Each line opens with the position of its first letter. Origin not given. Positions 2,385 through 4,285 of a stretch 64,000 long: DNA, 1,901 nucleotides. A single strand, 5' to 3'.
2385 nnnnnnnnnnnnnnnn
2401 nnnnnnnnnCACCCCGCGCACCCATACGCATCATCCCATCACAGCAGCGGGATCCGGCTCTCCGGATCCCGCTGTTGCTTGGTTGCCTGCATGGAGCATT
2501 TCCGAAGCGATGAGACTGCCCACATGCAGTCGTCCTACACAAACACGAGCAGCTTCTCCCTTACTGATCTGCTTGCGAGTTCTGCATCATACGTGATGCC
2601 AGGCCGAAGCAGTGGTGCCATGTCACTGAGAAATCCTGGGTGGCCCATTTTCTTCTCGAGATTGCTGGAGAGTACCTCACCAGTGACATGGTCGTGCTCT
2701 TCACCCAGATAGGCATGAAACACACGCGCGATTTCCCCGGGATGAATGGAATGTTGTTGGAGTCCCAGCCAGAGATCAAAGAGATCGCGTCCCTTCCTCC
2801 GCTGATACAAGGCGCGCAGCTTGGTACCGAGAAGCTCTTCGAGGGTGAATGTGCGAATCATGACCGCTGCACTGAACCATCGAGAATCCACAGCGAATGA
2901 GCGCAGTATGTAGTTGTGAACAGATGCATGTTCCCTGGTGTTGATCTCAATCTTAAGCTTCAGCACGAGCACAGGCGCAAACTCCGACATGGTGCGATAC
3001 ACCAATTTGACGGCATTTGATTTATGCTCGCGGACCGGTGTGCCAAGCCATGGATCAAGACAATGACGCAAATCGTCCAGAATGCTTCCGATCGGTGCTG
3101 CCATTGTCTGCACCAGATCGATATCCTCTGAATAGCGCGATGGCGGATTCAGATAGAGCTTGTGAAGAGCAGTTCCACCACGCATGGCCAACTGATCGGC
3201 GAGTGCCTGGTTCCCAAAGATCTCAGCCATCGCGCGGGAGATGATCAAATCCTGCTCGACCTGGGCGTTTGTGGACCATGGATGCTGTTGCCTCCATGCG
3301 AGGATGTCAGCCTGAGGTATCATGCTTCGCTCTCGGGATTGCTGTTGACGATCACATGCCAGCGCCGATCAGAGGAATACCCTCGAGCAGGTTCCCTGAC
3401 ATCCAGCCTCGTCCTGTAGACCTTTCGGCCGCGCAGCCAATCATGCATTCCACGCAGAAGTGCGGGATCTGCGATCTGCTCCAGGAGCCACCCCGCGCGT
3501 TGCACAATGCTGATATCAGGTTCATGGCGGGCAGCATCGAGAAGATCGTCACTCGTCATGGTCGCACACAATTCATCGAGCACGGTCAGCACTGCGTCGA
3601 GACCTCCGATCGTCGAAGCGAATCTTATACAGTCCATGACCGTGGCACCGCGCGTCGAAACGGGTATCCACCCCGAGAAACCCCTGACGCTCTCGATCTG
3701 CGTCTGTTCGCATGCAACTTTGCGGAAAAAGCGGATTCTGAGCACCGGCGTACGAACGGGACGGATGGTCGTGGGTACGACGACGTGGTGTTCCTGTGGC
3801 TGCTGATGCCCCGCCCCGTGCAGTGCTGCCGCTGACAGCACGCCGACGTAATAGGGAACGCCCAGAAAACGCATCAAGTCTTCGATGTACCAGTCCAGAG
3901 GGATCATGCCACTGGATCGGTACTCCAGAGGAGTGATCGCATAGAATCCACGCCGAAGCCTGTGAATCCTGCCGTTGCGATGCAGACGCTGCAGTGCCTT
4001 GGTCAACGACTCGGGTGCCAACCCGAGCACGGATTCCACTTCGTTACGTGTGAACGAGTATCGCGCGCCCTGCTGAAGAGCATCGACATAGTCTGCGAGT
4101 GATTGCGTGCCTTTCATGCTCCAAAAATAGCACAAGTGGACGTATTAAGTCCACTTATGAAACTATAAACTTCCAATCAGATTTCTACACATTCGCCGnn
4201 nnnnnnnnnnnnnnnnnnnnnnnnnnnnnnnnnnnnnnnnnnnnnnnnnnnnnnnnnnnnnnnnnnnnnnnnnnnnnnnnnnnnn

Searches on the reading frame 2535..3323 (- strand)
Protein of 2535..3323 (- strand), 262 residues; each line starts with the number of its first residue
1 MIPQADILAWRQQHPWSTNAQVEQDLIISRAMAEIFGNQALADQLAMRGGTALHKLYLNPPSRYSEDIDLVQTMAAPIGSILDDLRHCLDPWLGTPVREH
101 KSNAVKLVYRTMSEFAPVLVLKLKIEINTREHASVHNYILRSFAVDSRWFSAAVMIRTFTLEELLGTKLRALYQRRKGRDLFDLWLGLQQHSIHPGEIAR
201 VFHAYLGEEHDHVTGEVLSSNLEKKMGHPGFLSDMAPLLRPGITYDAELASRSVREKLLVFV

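Call 83: search_protein_families(library=pfam, proteins=[window:2535-3323:-], max_evalue=0.00001)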
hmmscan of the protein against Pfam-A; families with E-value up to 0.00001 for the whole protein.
window:2535-3323:- (262 aa): 1 family
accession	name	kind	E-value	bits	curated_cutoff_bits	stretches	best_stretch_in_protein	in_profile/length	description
PF08843.17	AbiEii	-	7e-34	118.2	22.5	1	30-238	1-223/238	Nucleotidyl transferase AbiEii toxin, Type IV TA system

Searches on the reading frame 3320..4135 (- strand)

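Call 83: search_protein_families(library=pfam, proteins=[window:3320-4135:-], max_evalue=0.00001)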
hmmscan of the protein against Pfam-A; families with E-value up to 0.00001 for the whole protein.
window:3320-4135:- (271 aa): 2 families
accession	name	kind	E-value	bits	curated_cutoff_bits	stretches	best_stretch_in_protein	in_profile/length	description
PF09407.15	AbiEi_1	-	5.9e-28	98.3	22.2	1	78-219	2-141/142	AbiEi antitoxin C-terminal domain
PF13338.12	AbiEi_4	-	1.7e-07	31.6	25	1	28-68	14-49/49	Transcriptional regulator, AbiEi antitoxin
